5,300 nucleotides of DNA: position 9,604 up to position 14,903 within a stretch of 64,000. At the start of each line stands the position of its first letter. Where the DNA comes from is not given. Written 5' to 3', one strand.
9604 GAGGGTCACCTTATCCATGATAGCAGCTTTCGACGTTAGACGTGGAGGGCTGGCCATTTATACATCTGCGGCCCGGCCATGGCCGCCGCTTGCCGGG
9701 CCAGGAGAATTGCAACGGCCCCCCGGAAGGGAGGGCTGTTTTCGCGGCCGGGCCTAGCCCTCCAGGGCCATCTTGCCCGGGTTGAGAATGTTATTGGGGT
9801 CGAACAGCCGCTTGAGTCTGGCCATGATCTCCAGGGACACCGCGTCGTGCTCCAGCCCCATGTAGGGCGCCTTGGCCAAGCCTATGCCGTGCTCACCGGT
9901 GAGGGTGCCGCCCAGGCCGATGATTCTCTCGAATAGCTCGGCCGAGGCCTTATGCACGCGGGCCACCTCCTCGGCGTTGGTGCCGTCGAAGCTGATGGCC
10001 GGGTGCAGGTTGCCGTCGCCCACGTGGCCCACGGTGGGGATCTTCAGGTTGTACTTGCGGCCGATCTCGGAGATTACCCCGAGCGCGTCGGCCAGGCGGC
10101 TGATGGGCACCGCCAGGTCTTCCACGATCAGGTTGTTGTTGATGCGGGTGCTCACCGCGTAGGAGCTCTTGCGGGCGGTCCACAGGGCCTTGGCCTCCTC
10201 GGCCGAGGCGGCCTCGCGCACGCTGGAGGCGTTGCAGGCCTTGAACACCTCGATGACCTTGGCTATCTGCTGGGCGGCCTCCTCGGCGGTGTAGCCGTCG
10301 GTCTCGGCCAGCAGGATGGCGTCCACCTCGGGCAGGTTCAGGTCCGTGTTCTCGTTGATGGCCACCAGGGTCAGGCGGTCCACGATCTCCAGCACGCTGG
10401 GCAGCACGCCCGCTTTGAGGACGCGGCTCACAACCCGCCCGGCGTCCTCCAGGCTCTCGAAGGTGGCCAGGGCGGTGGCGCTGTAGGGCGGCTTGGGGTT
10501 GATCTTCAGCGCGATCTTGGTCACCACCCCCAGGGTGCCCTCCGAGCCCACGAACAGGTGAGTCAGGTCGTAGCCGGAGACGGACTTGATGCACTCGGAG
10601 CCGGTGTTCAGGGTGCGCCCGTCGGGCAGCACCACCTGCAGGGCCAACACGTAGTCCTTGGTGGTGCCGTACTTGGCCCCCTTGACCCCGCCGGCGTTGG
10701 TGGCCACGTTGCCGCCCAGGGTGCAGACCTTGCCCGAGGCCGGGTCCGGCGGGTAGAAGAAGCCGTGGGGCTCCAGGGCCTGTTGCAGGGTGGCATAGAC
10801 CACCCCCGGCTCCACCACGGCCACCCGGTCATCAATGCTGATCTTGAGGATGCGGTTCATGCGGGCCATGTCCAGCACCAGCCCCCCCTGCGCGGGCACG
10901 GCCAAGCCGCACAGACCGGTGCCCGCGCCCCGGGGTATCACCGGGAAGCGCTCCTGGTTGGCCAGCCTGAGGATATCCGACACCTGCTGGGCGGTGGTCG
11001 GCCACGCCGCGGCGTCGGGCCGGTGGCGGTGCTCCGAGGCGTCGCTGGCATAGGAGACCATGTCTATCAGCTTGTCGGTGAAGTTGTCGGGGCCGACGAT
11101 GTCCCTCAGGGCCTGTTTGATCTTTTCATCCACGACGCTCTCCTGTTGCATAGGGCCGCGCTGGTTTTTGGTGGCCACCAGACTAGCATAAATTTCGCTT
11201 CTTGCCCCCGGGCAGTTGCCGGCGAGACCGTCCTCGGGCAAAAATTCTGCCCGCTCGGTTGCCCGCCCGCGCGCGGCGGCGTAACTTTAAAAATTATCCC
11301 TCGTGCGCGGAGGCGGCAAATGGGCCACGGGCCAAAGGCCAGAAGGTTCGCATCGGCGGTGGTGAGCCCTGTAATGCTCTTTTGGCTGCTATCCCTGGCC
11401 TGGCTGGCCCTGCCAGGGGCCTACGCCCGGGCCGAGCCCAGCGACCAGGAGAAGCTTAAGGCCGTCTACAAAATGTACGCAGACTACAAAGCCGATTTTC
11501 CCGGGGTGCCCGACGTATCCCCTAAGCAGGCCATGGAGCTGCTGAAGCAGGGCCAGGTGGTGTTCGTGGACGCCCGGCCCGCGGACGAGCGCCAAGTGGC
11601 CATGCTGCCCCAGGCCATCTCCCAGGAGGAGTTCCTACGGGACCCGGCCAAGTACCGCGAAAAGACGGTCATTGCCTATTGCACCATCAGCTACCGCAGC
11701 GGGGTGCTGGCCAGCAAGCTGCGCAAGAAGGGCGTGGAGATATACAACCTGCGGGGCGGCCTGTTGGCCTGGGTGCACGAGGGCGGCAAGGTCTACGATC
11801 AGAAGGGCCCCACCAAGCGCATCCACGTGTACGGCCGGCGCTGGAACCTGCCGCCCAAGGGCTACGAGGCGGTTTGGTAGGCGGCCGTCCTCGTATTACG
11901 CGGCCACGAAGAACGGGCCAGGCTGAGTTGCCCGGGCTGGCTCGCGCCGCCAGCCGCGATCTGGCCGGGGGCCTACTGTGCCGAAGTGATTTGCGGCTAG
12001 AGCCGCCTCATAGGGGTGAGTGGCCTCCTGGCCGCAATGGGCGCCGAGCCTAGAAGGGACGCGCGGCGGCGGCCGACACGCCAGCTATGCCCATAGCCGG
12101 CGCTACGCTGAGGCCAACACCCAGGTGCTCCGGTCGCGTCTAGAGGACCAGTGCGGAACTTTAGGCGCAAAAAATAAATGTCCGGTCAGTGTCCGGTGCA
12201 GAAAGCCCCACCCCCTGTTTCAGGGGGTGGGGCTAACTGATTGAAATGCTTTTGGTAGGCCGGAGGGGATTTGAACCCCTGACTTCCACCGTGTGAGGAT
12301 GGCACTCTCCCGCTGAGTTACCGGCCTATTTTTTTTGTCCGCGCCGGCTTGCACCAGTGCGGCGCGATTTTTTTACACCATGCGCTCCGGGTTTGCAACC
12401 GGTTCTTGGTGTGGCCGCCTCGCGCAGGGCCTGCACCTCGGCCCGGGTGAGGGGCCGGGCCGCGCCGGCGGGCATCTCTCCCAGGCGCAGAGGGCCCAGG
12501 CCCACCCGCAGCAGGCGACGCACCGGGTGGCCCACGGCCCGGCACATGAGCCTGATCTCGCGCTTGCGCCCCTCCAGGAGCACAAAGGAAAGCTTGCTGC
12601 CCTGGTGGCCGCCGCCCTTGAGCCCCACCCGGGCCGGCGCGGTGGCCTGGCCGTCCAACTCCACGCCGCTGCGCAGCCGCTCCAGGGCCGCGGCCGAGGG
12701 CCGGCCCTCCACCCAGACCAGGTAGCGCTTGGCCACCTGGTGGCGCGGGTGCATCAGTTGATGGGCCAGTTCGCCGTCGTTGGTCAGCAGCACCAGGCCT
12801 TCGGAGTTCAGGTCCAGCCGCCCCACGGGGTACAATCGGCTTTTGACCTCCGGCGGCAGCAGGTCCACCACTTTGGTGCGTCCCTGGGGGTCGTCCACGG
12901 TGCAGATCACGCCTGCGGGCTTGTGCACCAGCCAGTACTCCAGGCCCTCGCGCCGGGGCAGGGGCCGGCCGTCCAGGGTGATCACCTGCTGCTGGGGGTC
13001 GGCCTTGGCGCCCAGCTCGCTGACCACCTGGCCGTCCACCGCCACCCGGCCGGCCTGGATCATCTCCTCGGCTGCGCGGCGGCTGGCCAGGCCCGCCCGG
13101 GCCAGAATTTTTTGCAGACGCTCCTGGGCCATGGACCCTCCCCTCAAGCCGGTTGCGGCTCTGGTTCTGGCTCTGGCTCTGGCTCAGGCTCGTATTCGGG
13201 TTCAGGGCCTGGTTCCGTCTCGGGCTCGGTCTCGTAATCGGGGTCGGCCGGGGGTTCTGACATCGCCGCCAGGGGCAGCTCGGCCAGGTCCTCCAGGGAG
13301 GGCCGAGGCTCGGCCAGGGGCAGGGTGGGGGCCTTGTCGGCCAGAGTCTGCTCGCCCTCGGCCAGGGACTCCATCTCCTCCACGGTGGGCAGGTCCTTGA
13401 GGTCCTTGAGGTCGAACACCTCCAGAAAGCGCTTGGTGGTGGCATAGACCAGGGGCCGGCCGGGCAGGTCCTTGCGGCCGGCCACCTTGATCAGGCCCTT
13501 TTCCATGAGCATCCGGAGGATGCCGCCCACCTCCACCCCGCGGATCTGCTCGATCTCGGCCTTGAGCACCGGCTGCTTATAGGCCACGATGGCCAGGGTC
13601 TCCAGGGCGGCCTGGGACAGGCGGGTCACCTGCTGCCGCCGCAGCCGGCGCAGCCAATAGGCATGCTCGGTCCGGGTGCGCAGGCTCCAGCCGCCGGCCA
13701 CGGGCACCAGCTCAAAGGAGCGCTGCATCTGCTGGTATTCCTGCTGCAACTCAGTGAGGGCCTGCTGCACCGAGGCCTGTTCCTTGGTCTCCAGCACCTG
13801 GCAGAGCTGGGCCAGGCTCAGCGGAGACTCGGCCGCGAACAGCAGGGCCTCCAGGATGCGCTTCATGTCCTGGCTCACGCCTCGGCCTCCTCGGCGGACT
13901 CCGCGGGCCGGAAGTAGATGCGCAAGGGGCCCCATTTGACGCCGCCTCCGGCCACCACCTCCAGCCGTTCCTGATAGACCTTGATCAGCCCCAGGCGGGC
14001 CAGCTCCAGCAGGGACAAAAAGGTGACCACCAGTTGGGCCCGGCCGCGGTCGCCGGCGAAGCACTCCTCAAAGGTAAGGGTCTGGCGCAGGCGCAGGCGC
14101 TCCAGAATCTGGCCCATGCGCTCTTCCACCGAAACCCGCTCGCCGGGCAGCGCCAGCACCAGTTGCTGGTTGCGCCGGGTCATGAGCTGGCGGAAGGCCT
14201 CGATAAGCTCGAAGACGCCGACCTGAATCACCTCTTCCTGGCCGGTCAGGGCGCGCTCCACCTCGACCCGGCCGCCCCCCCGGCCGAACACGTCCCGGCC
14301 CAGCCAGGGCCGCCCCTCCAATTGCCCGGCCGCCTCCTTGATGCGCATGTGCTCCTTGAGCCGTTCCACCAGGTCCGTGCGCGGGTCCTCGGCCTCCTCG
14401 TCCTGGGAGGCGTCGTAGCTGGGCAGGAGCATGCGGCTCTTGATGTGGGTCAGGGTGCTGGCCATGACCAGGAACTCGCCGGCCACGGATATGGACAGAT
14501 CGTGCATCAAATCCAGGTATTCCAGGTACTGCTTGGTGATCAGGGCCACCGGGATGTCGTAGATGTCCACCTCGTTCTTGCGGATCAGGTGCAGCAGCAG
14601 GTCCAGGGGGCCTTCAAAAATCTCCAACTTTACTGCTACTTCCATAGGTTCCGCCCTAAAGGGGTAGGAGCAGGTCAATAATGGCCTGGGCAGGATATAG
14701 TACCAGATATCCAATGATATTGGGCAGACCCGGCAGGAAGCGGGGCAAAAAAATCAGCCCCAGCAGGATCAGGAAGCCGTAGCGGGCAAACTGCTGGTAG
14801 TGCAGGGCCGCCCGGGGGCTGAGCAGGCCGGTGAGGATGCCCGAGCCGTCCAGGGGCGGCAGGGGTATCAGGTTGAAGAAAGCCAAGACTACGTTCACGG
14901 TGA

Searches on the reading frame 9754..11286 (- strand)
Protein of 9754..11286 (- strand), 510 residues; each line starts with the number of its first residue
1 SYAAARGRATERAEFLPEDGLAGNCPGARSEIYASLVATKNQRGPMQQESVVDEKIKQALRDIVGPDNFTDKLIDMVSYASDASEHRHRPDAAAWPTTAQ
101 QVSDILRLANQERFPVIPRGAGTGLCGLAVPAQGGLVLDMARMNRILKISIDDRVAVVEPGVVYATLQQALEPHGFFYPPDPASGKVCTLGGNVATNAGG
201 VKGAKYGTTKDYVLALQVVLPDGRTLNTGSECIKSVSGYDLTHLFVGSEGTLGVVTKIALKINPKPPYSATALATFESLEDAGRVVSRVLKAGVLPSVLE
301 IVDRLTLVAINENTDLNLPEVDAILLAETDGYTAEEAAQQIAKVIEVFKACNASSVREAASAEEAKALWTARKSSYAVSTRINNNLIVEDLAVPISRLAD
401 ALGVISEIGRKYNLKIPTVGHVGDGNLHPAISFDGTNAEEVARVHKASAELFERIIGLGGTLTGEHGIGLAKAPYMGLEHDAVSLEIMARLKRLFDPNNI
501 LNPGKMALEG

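Call 26: search_protein_families(library=pfam, proteins=[window:9754-11286:-], max_evalue=0.0001)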
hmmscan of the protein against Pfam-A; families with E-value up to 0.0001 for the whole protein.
window:9754-11286:- (510 aa): 2 families
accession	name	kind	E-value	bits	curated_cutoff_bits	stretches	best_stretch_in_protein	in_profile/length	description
PF02913.24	FAD-oxidase_C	-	4e-67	227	21.2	1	265-506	1-248/248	FAD linked oxidases, C-terminal domain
PF01565.28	FAD_binding_4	-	3.1e-44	150.5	26.4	1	90-228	1-138/139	FAD binding domain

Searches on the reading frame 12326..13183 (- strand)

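Call 26: search_protein_families(library=pfam, proteins=[window:12326-13183:-], max_evalue=0.0001)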
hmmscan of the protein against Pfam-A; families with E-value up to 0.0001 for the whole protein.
window:12326-13183:- (285 aa): 2 families
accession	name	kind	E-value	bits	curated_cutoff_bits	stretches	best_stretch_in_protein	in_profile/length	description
PF00849.27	PseudoU_synth_2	-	2e-23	83.8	26.8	1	83-215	2-151/152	RNA pseudouridylate synthase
PF01479.30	S4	-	3.5e-13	49.5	22.8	1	21-66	1-47/48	S4 domain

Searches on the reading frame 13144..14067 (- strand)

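Call 26: search_protein_families(library=pfam, proteins=[window:13144-14067:-], max_evalue=0.0001)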
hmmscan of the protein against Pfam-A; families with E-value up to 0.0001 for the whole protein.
window:13144-14067:- (307 aa): 1 family
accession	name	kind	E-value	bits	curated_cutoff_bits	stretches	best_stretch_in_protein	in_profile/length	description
PF04079.22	SMC_ScpB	-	4.3e-56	189.4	27.4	1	71-228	2-159/160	Segregation and condensation complex subunit ScpB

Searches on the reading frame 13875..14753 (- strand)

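Call 26: search_protein_families(library=pfam, proteins=[window:13875-14753:-], max_evalue=0.0001)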
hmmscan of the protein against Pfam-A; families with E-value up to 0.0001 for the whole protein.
window:13875-14753:- (292 aa): 1 family
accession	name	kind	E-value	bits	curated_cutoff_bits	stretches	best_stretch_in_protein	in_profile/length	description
PF02616.19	SMC_ScpA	-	4.5e-29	102.5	24.6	1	56-263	1-222/232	Segregation and condensation protein ScpA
